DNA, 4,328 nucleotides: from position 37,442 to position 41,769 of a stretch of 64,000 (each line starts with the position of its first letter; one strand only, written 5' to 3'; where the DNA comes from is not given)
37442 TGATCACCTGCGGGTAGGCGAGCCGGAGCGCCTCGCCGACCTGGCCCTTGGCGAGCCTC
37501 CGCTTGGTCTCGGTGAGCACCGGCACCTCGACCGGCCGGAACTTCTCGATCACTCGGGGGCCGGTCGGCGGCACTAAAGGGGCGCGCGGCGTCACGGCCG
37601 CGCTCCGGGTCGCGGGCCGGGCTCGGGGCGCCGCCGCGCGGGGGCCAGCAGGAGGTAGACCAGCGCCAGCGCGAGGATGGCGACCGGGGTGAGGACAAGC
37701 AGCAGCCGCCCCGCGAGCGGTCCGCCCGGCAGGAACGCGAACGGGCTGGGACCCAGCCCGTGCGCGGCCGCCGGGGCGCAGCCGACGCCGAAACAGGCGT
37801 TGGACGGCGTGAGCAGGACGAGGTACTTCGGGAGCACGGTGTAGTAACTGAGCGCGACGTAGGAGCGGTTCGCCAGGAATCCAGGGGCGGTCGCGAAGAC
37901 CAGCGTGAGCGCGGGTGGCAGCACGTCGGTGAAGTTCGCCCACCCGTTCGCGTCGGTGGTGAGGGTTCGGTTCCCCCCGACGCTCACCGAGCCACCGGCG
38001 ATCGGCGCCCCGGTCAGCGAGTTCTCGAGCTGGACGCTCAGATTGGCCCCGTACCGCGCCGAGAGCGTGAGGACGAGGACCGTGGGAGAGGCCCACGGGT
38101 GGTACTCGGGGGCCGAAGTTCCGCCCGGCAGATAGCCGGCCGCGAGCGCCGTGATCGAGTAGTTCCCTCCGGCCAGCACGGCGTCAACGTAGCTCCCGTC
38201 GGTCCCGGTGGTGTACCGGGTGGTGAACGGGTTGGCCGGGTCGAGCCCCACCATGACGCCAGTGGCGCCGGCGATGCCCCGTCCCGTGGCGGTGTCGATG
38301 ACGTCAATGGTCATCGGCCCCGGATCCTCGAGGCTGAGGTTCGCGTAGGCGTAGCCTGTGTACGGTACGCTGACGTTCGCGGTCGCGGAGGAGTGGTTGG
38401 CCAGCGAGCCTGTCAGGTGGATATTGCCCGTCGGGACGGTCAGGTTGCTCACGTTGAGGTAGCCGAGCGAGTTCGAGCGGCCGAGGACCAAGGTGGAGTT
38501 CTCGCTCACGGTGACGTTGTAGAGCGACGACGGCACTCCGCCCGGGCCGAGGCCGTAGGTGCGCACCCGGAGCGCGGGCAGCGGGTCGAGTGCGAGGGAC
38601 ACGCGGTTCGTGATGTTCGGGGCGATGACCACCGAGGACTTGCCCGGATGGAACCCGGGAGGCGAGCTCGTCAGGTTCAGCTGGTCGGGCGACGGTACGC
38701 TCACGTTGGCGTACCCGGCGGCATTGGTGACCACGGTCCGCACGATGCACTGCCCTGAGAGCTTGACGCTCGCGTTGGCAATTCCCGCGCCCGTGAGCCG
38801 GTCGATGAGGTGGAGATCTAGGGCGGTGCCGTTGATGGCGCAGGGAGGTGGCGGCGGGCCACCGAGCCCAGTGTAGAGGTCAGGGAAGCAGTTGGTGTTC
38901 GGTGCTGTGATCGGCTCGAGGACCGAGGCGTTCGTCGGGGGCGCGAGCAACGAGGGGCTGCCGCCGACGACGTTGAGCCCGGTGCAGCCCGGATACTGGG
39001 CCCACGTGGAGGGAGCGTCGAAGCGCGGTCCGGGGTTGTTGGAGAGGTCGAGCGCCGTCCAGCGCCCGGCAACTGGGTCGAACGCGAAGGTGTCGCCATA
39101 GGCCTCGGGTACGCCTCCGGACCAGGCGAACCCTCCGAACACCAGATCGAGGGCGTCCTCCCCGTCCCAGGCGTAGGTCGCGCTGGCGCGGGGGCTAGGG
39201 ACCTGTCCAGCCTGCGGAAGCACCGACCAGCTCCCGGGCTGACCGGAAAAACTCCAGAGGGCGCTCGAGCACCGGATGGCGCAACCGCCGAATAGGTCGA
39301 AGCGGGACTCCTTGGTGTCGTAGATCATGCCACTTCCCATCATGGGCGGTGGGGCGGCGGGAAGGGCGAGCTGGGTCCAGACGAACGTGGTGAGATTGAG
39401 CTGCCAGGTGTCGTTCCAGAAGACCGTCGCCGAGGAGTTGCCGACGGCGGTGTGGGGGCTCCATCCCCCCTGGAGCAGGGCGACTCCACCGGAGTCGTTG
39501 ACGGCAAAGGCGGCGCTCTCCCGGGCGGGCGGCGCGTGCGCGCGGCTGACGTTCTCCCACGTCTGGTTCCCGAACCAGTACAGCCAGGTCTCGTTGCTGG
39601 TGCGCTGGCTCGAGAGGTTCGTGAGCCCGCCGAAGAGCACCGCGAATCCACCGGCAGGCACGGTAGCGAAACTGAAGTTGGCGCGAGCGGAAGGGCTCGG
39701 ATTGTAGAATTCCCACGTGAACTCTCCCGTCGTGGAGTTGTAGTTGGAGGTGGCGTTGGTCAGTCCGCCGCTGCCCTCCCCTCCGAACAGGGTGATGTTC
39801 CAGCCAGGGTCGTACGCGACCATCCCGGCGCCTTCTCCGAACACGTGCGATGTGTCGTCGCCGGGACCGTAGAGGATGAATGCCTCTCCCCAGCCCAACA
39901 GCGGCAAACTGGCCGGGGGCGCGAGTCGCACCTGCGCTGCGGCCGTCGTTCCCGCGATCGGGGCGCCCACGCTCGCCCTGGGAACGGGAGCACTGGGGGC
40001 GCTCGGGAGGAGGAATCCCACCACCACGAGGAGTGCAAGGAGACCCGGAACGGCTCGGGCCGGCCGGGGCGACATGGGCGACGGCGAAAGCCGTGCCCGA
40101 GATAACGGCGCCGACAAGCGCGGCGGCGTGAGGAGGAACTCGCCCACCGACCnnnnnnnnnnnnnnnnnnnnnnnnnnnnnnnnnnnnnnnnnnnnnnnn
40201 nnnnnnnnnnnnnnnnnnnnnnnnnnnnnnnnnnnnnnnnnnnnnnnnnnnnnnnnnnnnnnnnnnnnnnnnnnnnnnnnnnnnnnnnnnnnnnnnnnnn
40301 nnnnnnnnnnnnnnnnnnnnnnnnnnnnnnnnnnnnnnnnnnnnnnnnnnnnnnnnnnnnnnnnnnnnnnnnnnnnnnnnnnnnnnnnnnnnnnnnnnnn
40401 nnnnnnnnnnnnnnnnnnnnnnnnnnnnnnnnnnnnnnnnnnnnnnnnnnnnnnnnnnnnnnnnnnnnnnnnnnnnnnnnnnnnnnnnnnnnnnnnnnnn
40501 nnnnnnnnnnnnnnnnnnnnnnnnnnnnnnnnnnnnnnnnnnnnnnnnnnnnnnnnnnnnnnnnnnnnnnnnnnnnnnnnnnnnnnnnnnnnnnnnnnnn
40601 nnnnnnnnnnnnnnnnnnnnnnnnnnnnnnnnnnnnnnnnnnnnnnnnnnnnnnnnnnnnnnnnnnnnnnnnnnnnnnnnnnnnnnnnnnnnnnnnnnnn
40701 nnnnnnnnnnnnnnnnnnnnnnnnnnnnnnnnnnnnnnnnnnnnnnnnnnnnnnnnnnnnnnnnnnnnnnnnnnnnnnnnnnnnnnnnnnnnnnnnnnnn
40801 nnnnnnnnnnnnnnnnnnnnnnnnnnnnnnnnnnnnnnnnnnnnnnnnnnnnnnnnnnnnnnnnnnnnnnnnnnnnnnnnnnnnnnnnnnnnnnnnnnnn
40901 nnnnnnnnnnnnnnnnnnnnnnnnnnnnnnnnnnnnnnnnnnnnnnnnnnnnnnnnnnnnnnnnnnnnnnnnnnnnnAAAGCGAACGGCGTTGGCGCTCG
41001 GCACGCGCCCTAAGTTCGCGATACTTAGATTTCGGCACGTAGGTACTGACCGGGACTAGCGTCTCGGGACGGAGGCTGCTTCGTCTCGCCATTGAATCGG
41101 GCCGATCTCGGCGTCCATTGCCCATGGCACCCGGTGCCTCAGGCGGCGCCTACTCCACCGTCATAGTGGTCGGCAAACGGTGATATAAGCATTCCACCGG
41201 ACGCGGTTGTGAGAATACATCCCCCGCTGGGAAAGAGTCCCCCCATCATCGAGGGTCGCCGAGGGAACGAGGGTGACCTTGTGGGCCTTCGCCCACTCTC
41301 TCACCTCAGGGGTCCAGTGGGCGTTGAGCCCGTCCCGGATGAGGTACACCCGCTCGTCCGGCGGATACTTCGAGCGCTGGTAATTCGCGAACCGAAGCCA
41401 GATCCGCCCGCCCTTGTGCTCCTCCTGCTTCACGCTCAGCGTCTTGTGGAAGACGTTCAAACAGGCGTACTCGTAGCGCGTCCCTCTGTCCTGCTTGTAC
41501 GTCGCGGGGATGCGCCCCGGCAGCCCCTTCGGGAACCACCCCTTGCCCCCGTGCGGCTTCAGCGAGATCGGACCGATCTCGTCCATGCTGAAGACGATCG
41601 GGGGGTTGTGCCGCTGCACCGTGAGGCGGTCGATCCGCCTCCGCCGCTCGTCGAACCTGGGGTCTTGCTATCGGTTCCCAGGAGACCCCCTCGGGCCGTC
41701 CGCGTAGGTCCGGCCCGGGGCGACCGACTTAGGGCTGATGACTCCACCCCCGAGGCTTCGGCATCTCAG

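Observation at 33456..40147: Second, permuted copy of the MoxR module linked to a Kelch/Ig-like giant surface protein (module 2)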

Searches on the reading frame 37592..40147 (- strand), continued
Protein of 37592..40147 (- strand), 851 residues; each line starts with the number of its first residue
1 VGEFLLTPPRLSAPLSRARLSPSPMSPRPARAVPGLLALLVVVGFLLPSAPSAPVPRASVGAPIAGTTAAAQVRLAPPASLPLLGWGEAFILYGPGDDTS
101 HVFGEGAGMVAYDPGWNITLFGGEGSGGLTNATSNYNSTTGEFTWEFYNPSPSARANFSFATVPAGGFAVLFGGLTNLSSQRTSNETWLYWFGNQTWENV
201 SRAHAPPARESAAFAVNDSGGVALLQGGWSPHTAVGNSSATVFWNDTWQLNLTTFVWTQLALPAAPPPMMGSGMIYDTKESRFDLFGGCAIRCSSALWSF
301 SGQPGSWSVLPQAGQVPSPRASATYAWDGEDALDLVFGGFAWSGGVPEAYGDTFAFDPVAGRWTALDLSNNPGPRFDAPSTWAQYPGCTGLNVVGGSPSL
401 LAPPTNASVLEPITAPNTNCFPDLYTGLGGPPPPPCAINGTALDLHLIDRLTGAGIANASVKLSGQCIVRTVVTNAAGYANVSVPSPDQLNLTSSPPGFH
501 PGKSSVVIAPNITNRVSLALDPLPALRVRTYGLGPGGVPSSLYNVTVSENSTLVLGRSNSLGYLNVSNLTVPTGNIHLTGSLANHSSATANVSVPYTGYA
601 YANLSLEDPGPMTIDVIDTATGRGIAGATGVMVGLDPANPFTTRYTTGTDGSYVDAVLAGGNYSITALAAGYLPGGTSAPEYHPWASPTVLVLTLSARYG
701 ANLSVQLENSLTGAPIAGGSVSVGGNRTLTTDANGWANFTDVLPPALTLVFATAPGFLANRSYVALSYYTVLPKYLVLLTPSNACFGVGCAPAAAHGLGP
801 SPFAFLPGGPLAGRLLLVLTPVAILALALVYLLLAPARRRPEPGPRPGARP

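Call 97: find_encoding_contigs(protein=P0205, flank=8000, max_places=1)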
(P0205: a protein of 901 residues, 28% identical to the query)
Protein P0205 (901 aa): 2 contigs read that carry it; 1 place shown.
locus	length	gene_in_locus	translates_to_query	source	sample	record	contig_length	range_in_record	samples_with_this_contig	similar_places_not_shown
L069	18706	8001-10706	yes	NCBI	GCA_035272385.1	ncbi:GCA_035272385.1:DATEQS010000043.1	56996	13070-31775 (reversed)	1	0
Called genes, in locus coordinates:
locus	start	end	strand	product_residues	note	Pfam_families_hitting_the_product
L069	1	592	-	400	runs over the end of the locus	PF00070:Pyr_redox (faint), PF01266:DAO (faint), PF07992:Pyr_redox_2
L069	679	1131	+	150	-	PF00582:Usp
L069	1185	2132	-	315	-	PF01073:3Beta_HSD (weak), PF01370:Epimerase, PF02719:Polysacc_synt_2 (faint), PF04321:RmlD_sub_bind, PF16363:GDP_Man_Dehyd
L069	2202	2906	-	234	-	PF06267:DUF1028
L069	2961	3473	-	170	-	-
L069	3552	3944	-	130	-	PF08327:AHSA1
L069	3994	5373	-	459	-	PF01212:Beta_elim_lyase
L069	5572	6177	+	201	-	-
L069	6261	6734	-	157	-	-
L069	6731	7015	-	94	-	-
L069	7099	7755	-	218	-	PF06197:DUF998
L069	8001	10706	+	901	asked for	PF01344:Kelch_1 (faint), PF13415:Beta-prop_FBX42, PF24681:Kelch_KLHDC2_KLHL20_DRC7, PF13415:Beta-prop_FBX42, PF24681:Kelch_KLHDC2_KLHL20_DRC7, PF24981:Beta-prop_ATRN-LZTR1 (weak), PF13715:CarbopepD_reg_2 (faint), PF13620:CarboxypepD_reg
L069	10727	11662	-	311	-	-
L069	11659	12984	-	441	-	PF01882:DUF58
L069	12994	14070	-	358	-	PF20030:bpMoxR, PF01078:Mg_chelatase (faint), PF07726:AAA_3, PF07728:AAA_5, PF17863:AAA_lid_2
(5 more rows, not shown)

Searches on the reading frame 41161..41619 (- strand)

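Call 87: search_protein_families(library=pfam, proteins=[window:41161-41619:-], max_evalue=0.001)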
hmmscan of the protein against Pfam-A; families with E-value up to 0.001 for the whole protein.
window:41161-41619:- (152 aa): 1 family
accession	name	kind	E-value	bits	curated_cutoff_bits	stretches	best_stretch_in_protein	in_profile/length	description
PF13358.12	DDE_3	-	3.6e-05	24.1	28.6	1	11-117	4-109/146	DDE superfamily endonuclease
